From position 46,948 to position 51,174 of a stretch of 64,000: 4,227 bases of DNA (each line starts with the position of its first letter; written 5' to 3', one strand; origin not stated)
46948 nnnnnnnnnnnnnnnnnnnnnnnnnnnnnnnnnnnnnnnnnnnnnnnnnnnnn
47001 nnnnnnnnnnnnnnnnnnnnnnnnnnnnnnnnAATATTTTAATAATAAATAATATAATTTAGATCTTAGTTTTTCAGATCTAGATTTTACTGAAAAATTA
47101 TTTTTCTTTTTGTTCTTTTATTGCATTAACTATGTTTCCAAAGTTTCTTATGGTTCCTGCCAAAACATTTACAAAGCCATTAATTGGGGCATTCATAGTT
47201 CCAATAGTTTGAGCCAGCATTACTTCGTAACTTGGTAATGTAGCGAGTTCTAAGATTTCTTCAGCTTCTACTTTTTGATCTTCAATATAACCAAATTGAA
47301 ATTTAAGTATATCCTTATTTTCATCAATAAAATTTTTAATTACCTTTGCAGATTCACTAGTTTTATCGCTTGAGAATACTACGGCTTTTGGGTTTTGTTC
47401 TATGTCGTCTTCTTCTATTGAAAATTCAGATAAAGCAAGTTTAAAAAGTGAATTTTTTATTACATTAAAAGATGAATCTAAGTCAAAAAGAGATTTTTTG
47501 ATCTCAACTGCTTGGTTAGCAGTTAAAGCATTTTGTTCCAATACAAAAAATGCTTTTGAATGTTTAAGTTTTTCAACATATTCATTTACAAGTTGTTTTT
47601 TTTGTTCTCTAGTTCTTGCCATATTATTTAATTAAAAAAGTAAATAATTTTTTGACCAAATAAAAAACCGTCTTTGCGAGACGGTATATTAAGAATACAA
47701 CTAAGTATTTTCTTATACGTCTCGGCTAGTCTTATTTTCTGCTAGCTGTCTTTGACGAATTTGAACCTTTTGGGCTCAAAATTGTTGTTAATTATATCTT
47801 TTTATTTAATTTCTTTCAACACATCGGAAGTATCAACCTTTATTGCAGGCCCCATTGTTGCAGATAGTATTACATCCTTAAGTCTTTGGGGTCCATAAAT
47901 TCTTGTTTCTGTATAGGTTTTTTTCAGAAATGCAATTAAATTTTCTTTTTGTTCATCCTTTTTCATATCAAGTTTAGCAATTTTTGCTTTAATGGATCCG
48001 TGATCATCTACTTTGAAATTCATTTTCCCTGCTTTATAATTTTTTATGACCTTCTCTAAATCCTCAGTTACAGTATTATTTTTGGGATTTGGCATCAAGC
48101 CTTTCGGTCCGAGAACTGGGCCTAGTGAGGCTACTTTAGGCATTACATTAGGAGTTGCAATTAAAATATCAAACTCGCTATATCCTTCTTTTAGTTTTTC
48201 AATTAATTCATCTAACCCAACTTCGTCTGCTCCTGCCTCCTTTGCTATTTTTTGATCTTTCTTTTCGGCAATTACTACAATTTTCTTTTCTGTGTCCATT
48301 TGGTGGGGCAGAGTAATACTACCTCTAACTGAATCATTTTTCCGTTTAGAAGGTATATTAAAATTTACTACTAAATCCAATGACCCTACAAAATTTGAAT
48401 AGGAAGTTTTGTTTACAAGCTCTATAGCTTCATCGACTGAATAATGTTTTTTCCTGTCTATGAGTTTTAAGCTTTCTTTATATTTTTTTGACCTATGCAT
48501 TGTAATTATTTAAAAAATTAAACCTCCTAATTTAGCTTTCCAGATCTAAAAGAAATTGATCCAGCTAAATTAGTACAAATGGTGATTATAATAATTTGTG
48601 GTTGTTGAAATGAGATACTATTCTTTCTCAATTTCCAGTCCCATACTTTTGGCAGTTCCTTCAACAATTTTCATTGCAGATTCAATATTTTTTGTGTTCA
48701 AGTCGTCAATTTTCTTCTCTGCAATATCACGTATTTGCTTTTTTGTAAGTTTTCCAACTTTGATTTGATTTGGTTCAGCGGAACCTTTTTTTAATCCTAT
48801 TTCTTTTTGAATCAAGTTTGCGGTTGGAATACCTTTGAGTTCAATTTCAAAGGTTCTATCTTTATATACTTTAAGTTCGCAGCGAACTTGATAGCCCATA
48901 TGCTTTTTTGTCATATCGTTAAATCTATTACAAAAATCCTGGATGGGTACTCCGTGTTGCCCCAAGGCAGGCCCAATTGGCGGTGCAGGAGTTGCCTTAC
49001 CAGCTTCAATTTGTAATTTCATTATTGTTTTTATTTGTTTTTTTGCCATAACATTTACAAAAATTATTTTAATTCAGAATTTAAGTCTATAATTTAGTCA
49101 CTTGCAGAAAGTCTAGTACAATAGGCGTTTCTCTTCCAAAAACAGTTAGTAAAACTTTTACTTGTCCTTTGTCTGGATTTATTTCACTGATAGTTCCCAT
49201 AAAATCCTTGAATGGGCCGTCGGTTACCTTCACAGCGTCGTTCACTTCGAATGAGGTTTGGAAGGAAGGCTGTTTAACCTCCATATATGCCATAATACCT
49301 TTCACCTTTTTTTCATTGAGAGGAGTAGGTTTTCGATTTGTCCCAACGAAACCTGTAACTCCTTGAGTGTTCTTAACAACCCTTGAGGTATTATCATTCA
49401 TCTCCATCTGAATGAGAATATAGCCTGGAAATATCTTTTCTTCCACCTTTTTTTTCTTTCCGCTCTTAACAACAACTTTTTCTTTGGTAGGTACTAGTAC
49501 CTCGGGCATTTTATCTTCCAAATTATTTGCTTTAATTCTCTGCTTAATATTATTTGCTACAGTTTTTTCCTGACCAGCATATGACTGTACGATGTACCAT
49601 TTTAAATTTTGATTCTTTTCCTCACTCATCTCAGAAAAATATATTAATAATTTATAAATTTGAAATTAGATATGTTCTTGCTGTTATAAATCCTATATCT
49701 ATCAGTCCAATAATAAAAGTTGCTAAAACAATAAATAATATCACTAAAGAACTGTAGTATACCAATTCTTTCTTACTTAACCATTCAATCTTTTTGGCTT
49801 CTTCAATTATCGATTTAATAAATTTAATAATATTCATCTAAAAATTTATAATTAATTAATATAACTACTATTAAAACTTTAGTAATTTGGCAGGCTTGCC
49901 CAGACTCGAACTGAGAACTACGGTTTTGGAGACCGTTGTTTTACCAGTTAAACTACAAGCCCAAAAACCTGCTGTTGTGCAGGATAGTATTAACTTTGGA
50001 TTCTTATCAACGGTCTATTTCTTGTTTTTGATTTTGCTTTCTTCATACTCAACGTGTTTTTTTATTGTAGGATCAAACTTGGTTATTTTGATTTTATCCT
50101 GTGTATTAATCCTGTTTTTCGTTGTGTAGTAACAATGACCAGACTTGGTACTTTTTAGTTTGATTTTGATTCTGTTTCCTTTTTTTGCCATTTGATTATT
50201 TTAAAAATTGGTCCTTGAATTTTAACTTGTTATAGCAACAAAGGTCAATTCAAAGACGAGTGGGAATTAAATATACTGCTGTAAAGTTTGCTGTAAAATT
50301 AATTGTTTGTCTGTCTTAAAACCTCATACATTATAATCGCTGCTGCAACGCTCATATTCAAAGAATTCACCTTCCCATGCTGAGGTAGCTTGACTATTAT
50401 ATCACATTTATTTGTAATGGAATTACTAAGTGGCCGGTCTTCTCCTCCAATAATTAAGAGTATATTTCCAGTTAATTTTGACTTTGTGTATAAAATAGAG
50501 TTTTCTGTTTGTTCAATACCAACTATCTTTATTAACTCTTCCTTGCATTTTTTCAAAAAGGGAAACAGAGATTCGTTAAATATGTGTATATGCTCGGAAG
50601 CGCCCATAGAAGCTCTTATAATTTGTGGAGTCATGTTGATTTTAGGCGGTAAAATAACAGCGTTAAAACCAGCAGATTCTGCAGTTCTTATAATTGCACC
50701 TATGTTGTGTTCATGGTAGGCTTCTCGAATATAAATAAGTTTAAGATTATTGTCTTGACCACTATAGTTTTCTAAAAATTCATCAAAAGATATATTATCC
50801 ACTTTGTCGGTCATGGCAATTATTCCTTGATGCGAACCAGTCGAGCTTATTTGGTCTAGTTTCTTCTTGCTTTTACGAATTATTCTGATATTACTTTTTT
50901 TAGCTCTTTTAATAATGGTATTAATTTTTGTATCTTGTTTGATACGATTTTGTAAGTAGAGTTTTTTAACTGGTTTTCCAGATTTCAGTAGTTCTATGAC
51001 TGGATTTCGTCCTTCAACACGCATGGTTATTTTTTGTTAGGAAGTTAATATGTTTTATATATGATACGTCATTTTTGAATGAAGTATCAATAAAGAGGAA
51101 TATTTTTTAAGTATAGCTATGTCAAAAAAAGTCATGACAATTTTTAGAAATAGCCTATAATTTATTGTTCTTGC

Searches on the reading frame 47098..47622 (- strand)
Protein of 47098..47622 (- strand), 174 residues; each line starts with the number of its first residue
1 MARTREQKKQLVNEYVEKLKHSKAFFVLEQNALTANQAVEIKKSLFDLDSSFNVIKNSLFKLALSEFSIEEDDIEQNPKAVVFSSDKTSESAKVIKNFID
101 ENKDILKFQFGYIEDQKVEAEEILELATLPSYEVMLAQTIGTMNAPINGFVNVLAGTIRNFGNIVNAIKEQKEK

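Call 53: search_protein_families(library=pfam, max_evalue=0.00001, proteins=[window:47098-47622:-])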
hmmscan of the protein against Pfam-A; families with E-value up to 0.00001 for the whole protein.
window:47098-47622:- (174 aa): 1 family
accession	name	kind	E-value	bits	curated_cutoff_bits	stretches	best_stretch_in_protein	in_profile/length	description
PF00466.25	Ribosomal_L10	-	2.1e-16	60.2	22.8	1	4-98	2-98/100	Ribosomal protein L10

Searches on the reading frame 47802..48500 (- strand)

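Call 53: search_protein_families(library=pfam, max_evalue=0.00001, proteins=[window:47802-48500:-])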
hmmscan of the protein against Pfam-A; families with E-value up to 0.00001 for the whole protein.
window:47802-48500:- (232 aa): 1 family
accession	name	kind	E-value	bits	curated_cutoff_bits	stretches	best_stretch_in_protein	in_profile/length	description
PF00687.26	Ribosomal_L1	-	1.7e-48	165.3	32.2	1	30-218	2-198/198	Ribosomal protein L1p/L10e family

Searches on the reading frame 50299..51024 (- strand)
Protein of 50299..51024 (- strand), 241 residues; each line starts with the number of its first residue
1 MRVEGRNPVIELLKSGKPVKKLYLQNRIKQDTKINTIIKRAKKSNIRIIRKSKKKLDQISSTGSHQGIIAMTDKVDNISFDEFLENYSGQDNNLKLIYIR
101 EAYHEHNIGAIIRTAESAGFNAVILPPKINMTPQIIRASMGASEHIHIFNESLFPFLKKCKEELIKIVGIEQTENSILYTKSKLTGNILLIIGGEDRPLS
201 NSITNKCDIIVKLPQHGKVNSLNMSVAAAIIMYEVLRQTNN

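Call 53: search_protein_families(library=pfam, max_evalue=0.00001, proteins=[window:50299-51024:-])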
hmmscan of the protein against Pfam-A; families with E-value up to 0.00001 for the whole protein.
window:50299-51024:- (241 aa): 2 families
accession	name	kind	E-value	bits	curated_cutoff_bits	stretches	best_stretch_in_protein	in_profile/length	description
PF00588.24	SpoU_methylase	-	5.2e-31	108.1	29.7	1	97-233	4-142/142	SpoU rRNA Methylase family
PF08032.17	SpoU_sub_bind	-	6.7e-21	74.8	22.8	1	3-74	2-72/76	RNA 2'-O ribose methyltransferase substrate binding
